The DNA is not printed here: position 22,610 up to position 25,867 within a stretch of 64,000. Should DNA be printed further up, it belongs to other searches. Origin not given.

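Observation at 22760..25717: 985-aa Ig-domain, Cys-rich lipoprotein inserted between pilQ and pilB in the type IV pilus operon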

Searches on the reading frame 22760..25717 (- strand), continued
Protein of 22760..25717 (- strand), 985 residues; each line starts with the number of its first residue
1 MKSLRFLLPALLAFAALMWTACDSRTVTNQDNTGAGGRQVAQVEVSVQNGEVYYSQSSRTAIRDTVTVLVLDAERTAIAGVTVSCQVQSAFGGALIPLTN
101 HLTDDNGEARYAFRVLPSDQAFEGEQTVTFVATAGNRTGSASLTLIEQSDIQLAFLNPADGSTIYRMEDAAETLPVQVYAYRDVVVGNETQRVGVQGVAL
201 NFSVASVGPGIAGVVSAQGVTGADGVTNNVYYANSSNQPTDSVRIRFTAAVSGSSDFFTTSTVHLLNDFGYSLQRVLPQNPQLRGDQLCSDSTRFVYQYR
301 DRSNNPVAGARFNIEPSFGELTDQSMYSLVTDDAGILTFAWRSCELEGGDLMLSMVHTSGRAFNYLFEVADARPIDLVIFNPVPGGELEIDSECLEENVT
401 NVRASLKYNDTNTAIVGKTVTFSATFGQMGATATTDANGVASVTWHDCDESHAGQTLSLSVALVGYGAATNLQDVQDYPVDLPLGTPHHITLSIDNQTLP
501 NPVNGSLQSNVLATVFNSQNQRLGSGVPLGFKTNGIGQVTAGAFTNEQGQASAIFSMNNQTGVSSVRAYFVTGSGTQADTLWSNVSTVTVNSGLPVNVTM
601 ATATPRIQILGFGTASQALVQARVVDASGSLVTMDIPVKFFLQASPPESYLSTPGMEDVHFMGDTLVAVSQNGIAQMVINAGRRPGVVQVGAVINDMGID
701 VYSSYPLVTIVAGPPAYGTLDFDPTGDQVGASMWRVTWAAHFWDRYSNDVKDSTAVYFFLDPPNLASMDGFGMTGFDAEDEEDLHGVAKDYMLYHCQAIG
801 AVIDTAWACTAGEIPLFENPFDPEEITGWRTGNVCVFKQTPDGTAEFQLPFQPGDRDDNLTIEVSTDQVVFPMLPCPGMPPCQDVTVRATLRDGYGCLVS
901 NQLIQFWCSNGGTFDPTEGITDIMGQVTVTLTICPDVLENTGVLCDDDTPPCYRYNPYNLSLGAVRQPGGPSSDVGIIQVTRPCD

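Call 49: find_encoding_contigs(protein=P0058, flank=10000, max_places=1)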
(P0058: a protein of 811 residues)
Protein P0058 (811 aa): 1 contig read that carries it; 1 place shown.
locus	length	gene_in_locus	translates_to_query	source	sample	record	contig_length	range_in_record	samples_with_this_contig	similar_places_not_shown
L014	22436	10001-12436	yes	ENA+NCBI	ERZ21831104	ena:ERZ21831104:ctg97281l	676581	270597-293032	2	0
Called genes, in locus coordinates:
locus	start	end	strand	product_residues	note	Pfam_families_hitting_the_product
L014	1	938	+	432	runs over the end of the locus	PF13365:Trypsin_2, PF00595:PDZ (weak), PF13180:PDZ_2, PF17820:PDZ_6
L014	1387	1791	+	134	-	PF07963:N_methyl (weak), PF08334:T2SSG (weak)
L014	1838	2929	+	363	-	PF00437:T2SSE, PF13401:AAA_22 (weak)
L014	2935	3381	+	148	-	PF07963:N_methyl (faint)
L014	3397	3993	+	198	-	PF07963:N_methyl (weak)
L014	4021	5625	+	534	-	-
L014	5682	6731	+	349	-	PF11104:PilM_2, PF14450:FtsA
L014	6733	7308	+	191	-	-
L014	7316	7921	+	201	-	PF04350:PilO (weak)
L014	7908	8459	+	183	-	PF11356:T2SSC (faint), PF23893:Y4YQ_C (weak)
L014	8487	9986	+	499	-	PF07660:STN (weak), PF03958:Secretin_N, PF00263:Secretin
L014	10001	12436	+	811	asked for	PF18565:Glyco_hydro2_C5 (faint), PF02369:Big_1 (faint), PF17789:MG4 (faint), PF09134:Invasin_D3 (weak)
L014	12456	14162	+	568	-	PF05157:MshEN, PF00437:T2SSE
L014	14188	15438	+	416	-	PF28597:T2SSF_N, PF00482:T2SSF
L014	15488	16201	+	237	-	PF02627:CMD (weak)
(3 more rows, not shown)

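Call 50: find_encoding_contigs(protein=P0065, flank=10000, max_places=1)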
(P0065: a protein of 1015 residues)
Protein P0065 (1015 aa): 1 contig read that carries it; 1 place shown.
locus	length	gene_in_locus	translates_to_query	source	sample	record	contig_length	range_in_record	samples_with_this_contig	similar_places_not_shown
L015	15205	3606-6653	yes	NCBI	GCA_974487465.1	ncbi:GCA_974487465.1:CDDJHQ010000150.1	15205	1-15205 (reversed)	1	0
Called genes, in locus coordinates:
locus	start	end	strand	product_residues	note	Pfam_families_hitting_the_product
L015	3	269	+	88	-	?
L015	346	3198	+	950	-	PF13715:CarbopepD_reg_2 (faint), PF13860:FlgD_ig (faint), PF18962:Por_Secre_tail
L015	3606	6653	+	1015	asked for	PF18565:Glyco_hydro2_C5 (faint), PF02369:Big_1 (weak), PF09134:Invasin_D3 (weak), PF02369:Big_1, PF09134:Invasin_D3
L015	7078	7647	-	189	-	-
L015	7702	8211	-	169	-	PF00383:dCMP_cyt_deam_1, PF14437:MafB19-deam, PF14439:Bd3614-deam (weak)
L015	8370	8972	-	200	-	-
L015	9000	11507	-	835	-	PF00246:Peptidase_M14, PF18962:Por_Secre_tail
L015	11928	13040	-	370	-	PF01168:Ala_racemase_N, PF00842:Ala_racemase_C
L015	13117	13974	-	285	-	PF02811:PHP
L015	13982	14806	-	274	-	PF00793:DAHP_synth_1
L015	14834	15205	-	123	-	?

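Call 63: find_related_loci(query=A4, collection=metagenome_contigs, flank=10000)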
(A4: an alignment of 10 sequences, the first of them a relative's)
Query A4 (964 aa) in metagenome_contigs; peptide patterns used: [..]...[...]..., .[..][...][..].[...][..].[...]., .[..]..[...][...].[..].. (x = any residue, [..] = any of these).
600 stretches matched a pattern (row limit reached: there are more); 49 encode a relative of the query (tblastn E <= 1e-3); 49 distinct loci.
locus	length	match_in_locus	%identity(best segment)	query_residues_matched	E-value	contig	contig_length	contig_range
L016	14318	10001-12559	54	1-962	0e+0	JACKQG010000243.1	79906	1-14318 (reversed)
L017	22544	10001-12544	55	5-962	0e+0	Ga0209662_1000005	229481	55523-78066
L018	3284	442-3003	52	2-962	0e+0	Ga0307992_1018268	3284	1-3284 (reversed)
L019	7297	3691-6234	48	5-962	0e+0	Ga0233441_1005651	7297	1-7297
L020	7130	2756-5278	49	7-962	0e+0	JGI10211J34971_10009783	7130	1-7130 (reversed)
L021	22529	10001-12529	48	4-961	0e+0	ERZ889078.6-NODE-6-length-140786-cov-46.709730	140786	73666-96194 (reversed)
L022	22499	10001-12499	49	18-962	1e-177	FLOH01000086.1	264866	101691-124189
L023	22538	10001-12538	49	5-962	0e+0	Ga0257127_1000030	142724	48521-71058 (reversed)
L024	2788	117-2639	49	9-962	0e+0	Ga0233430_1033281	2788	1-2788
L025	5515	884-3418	48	5-962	3e-174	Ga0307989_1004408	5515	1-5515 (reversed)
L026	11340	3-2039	44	36-961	1e-167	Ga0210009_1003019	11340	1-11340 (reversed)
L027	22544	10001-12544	52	5-962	0e+0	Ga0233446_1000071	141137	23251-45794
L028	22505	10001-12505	36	14-961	9e-114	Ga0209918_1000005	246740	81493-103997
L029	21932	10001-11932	32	36-964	8e-70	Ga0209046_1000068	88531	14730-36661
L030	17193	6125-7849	34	404-963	1e-68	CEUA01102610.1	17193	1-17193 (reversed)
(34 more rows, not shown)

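Call 92: search_protein_families(library=pfam, proteins=[P0031, P0055, P0044, P0045], max_evalue=0.001)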
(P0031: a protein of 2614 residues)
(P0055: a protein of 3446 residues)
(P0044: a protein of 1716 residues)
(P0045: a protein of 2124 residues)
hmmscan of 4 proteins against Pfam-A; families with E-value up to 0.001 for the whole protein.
P0031 (2614 aa): 8 families
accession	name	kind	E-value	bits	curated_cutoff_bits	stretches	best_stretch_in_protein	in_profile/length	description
PF02369.22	Big_1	-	2.3e-219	710.8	34.9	20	2283-2362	2-84/93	Bacterial Ig-like domain (group 1)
PF09134.16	Invasin_D3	-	3.4e-177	576.3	33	16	2284-2367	6-92/98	Invasin, domain 3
PF18565.7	Glyco_hydro2_C5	-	1.6e-26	92.6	32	0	1198-1264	14-94/103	Glycoside hydrolase family 2 C-terminal domain 5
PF13620.12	CarboxypepD_reg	-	5.8e-25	87.9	32.3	1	2301-2380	1-79/82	Carboxypeptidase regulatory-like domain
PF11974.14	bMG3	-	5.2e-22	78.2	34.9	0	2310-2357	24-75/103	Bacterial alpha-2-macroglobulin MG3 domain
PF17789.7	MG4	-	1.8e-15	57.3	24.7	0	2010-2063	18-71/95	Macroglobulin domain MG4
PF13115.11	YtkA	-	4.5e-10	40.5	25.9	0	1350-1387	8-44/85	YtkA-like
PF24025.1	Ig_DR_A0283-like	-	5.2e-06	27.2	27.1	0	781-835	4-53/102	DR_A0283-like, Ig-like domain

P0055 (3446 aa): 4 families
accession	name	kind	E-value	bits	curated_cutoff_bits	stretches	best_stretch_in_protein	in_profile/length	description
PF02369.22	Big_1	-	8.2e-189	612.8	34.9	19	1996-2086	2-93/93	Bacterial Ig-like domain (group 1)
PF09134.16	Invasin_D3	-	5.7e-168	546.7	33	17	1995-2086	4-96/98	Invasin, domain 3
PF18565.7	Glyco_hydro2_C5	-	2.4e-19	69.6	32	0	2607-2658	1-52/103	Glycoside hydrolase family 2 C-terminal domain 5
PF17789.7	MG4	-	1.3e-10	41.7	24.7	0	865-915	19-66/95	Macroglobulin domain MG4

P0044 (1716 aa): 5 families
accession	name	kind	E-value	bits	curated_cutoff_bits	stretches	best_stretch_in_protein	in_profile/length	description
PF09134.16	Invasin_D3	-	2.9e-135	441.8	33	14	826-917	6-97/98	Invasin, domain 3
PF02369.22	Big_1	-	3.8e-134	437.6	34.9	13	1220-1299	4-86/93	Bacterial Ig-like domain (group 1)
PF11974.14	bMG3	-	9.5e-16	58.1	34.9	0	163-238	10-83/103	Bacterial alpha-2-macroglobulin MG3 domain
PF17789.7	MG4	-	5e-13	49.5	24.7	0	69-149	13-92/95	Macroglobulin domain MG4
PF18565.7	Glyco_hydro2_C5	-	6.5e-08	32.8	32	1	1220-1260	3-43/103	Glycoside hydrolase family 2 C-terminal domain 5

P0045 (2124 aa): 6 families
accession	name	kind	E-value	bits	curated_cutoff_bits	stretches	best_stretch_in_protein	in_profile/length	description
PF02369.22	Big_1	-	8.4e-184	596.8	34.9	17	1300-1385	2-87/93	Bacterial Ig-like domain (group 1)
PF09134.16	Invasin_D3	-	3.4e-162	528.2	33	16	222-313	4-96/98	Invasin, domain 3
PF11815.13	DUF3336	-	3.3e-11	43.5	25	0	855-897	75-117/138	Domain of unknown function (DUF3336)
PF11974.14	bMG3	-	9.6e-11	42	34.9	0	536-583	14-60/103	Bacterial alpha-2-macroglobulin MG3 domain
PF18565.7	Glyco_hydro2_C5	-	2.6e-06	27.7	32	0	1492-1543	1-52/103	Glycoside hydrolase family 2 C-terminal domain 5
PF13620.12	CarboxypepD_reg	-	5.1e-06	27.2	32.3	0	929-974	2-47/82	Carboxypeptidase regulatory-like domain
